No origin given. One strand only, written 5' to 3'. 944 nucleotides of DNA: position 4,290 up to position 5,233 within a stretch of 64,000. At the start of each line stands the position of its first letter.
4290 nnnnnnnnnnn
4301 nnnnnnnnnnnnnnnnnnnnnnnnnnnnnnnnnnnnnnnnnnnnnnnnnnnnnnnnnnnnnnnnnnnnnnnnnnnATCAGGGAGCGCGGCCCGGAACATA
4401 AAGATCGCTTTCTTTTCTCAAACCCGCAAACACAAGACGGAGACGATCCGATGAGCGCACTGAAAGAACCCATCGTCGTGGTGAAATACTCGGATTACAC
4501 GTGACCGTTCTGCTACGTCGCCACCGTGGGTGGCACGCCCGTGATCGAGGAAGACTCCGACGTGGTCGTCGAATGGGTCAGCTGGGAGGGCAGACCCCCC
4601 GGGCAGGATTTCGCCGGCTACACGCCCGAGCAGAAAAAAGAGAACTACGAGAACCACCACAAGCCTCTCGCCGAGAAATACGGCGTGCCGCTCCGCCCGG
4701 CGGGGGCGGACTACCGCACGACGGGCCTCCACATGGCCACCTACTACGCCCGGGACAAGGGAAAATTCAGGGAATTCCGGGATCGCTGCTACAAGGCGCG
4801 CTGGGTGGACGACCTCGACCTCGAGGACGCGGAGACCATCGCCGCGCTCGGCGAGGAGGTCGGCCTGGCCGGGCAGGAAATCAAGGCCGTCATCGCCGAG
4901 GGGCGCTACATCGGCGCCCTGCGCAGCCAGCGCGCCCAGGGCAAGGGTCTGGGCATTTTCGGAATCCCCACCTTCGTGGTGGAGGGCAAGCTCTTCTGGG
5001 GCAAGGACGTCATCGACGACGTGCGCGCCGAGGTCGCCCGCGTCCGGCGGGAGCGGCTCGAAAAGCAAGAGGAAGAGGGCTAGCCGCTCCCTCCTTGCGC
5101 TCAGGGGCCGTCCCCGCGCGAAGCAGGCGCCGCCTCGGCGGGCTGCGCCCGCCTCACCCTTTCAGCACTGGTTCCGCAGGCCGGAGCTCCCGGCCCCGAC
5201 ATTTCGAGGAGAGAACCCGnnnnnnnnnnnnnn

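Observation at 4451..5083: Selenoprotein 1: DsbA-like oxidoreductase with TGA at the CxxC position and a downstream hairpin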

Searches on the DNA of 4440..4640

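Call 44: search_rna_families(source=window, start=4440, end=4640, threshold=evalue, max_evalue=10, show_alignments=2)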
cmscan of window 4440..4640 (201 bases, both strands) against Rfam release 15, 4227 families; matches with E-value up to 10: 3.
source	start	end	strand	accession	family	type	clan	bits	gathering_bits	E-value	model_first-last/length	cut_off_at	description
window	4523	4548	+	RF01547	TB6Cs1H3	Gene; snRNA; snoRNA; HACA-box;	-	12.5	40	7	1-64/64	no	Trypanosomatid snoRNA TB6Cs1H3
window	4572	4597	-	RF01293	ACA59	Gene; snRNA; snoRNA; HACA-box;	-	10.4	43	6.5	19-48/151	no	Small nucleolar RNA ACA59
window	4442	4465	+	RF01133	sR3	Gene; snRNA; snoRNA; CD-box;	-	9.1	41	3.7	33-55/55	no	Small nucleolar RNA sR3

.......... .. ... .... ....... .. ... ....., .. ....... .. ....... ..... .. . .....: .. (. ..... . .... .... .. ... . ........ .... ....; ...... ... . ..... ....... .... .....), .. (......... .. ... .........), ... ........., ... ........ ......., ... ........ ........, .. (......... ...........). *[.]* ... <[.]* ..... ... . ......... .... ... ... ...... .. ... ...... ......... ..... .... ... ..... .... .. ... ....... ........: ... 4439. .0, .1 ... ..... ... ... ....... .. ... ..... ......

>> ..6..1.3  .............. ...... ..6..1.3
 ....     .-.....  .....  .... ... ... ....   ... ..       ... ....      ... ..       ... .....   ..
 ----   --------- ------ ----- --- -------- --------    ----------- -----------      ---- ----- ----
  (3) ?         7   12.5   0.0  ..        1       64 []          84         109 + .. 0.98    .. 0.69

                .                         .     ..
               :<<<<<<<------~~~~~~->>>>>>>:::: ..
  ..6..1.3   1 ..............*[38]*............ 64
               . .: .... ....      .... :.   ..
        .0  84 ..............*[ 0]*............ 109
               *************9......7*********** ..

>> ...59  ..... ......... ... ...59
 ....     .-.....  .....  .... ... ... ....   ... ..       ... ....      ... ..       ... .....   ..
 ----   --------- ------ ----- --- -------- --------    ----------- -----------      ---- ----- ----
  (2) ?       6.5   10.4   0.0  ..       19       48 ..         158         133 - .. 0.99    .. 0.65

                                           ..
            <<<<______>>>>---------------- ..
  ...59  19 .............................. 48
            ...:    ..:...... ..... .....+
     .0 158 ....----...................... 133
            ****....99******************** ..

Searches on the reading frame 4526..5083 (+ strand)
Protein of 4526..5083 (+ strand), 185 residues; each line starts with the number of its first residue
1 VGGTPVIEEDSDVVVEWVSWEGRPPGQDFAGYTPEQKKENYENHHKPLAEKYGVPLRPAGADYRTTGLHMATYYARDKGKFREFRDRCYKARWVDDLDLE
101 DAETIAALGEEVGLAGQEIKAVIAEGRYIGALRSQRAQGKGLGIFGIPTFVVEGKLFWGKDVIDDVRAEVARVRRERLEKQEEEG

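Call 11: find_encoding_contigs(protein=window:4526-5083:+, flank=3000, max_places=4)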
Protein window:4526-5083:+ (185 aa): no gene with exactly this product is on record in the collection.

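Call 12: find_related_loci(query=window:4526-5080:+, collection=genome_contigs, flank=3000)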
Query seq(185 aa) (185 aa) in genome_contigs; peptide patterns used: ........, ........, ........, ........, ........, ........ (x = any residue, [..] = any of these).
170 stretches matched a pattern; 34 encode a relative of the query (tblastn E <= 1e-3); 33 distinct loci.
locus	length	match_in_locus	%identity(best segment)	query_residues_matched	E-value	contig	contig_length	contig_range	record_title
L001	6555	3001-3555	91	1-185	3e-111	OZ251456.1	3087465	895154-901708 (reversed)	MAG: bacterium isolate 40c3c2bc-7189-494c-ad94-02bb7458a69d genome assembly, chromosome: 1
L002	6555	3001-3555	87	1-185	4e-107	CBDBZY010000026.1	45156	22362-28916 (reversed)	MAG: bacterium isolate 9be6d20c-2acc-4803-ae17-f4ce1a23f777 genome assembly, contig: contig_26, whole genome shotgun seq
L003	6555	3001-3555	85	1-185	3e-105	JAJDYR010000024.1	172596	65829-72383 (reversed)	MAG: bacterium isolate jk18x34bins.43 k141_177221, whole genome shotgun sequence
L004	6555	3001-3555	84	1-185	2e-105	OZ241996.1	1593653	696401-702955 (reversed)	MAG: bacterium isolate 138114a6-c459-4528-9bbc-32813c999549 genome assembly, chromosome: 1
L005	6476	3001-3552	84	1-184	5e-105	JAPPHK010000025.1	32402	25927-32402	MAG: Nitrospinota bacterium isolate RHO1_bin_79 NODE_2532_length_32402_cov_8.973104, whole genome shotgun sequence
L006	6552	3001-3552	84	1-184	3e-104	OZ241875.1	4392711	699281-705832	MAG: bacterium isolate fde39c58-18aa-4d93-bb40-cd1cf9ece30f genome assembly, chromosome: 1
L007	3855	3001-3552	83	1-184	4e-104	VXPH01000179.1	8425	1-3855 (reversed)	MAG: Nitrospinota bacterium isolate SB0662_bin_51 NODE_6258_length_8425_cov_25.928913, whole genome shotgun sequence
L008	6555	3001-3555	82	1-185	2e-103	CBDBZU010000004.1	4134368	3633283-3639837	MAG: bacterium isolate 14075d2c-179b-4e0f-9294-86ba791e4164 genome assembly, contig: contig_4, whole genome shotgun sequ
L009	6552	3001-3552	84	1-184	2e-103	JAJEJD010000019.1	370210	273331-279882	MAG: bacterium isolate p16x63bins.49 k141_560103, whole genome shotgun sequence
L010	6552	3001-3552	83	1-184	7e-103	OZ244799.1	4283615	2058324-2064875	MAG: bacterium isolate fda9cd22-9c8c-44c4-8321-deb2e702e096 genome assembly, chromosome: 1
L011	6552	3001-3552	83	1-184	4e-103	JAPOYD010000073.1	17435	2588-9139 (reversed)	MAG: Nitrospinota bacterium isolate COS4_bin_23 NODE_2723_length_17435_cov_7.34816, whole genome shotgun sequence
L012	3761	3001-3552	83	1-184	5e-103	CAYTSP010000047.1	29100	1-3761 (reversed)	MAG TPA_asm: uncultured Nitrospinaceae bacterium isolate SRP338948_co1_160 genome assembly, contig: k141_151038, whole g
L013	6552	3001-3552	82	1-184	3e-102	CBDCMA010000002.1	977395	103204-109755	MAG: bacterium isolate 6263ad5f-5925-4d78-8ae4-828cafc75c34 genome assembly, contig: contig_2, whole genome shotgun sequ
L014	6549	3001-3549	81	1-183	7e-102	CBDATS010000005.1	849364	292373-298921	MAG: bacterium isolate ae52f057-cb51-4de3-9b45-eb3ba2375a15 genome assembly, contig: contig_5, whole genome shotgun sequ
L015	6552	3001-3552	83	1-184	8e-102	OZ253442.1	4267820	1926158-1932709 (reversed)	MAG: bacterium isolate e26f613c-7608-46b1-ae07-a2f8df169297 genome assembly, chromosome: 1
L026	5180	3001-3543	74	1-181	9e-91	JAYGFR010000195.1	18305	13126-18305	MAG: Nitrospinota bacterium isolate OC6_4000m_MAG_328 OC6_4000m_contig_36223, whole genome shotgun sequence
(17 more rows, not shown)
